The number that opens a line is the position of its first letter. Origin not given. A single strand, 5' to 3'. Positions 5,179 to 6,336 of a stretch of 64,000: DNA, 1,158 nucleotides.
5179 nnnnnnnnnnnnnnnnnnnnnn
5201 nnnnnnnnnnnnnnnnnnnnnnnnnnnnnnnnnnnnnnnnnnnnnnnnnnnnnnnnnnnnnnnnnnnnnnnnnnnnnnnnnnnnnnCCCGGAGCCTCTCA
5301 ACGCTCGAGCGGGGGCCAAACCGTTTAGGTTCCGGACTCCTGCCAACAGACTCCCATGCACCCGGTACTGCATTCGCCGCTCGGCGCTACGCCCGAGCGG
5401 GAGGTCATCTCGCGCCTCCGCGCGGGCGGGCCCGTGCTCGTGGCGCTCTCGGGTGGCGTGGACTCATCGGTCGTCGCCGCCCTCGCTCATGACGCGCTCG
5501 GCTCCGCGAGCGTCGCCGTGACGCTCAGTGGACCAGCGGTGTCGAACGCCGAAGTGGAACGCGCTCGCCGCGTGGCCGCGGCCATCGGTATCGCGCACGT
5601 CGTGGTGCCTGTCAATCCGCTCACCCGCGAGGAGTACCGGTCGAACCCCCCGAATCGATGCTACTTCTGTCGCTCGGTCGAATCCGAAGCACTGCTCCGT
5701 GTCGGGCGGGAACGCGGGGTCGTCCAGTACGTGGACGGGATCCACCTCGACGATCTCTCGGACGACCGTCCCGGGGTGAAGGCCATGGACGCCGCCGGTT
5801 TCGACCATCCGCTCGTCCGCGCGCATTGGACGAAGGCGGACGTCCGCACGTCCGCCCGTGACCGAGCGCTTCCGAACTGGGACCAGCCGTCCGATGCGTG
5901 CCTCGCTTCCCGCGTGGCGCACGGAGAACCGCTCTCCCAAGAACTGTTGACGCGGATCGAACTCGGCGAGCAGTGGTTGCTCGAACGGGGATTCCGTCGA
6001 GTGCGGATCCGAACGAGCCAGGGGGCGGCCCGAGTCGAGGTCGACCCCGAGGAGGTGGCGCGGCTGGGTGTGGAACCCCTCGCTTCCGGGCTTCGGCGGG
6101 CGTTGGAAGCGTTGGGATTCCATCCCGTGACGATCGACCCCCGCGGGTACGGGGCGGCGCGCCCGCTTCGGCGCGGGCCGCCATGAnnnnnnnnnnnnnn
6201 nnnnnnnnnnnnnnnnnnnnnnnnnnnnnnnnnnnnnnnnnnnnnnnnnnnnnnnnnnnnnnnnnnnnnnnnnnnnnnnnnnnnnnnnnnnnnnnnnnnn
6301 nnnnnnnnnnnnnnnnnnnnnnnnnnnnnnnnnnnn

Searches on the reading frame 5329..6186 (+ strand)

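Call 51: search_protein_families(library=ncbifam, proteins=[window:5329-6186:+], max_evalue=0.001)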
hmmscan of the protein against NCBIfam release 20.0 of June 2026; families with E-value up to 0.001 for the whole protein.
window:5329-6186:+ (285 aa): 14 families
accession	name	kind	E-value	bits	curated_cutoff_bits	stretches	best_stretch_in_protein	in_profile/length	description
TIGR00268.2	TIGR00268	equivalog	3.4e-71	239.6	150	1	24-275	4-254/259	ATP-dependent sacrificial sulfur transferase LarE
NF010587.0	PRK13980.1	equivalog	2.2e-09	36.9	255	1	36-101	34-100/267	NAD+ synthase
NF002048.0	PRK00876.1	subfamily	2.5e-09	36.4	313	1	25-98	30-103/330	NAD(+) synthase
NF010588.0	PRK13981.1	equivalog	3e-09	35.8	479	1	36-100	288-353/546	NAD+ synthase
TIGR00552.1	nadE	equivalog_domain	9.6e-08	31.5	63.65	1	36-102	25-94/251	NAD(+) synthase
TIGR01536.1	asn_synth_AEB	equivalog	1.1e-07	31.2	267.1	1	24-96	243-316/517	asparagine synthase (glutamine-hydrolyzing)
NF001138.1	PRK00143.1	equivalog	3.7e-07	29.4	284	1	36-95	2-68/345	tRNA 2-thiouridine(34) synthase MnmA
TIGR00364.1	TIGR00364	equivalog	2.9e-06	27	150.3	1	38-98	3-62/201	7-cyano-7-deazaguanine synthase QueC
TIGR00884.1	guaA_Cterm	equivalog_domain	4.4e-06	26.2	338.75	1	35-92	18-76/310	glutamine-hydrolyzing GMP synthase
NF033561.1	macrolact_Ik_Al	subfamily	9e-06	24.6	300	1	24-96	202-277/561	albusnodin/ikarugamycin family macrolactam cyclase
NF000848.1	PRK00074.1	equivalog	1.4e-05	24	400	1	35-76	215-257/512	glutamine-hydrolyzing GMP synthase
NF006949.0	PRK09431.1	equivalog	8e-05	21.3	499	1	23-92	217-297/554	asparagine synthase B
TIGR03108.1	eps_aminotran_1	hypoth_equivalog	0.00071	18.4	816.9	1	25-97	250-322/628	XrtA/PEP-CTERM system amidotransferase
NF033535.1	lass_lactam_cya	exception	0.00077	18.1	525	0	26-59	249-282/668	lasso peptide isopeptide bond-forming cyclase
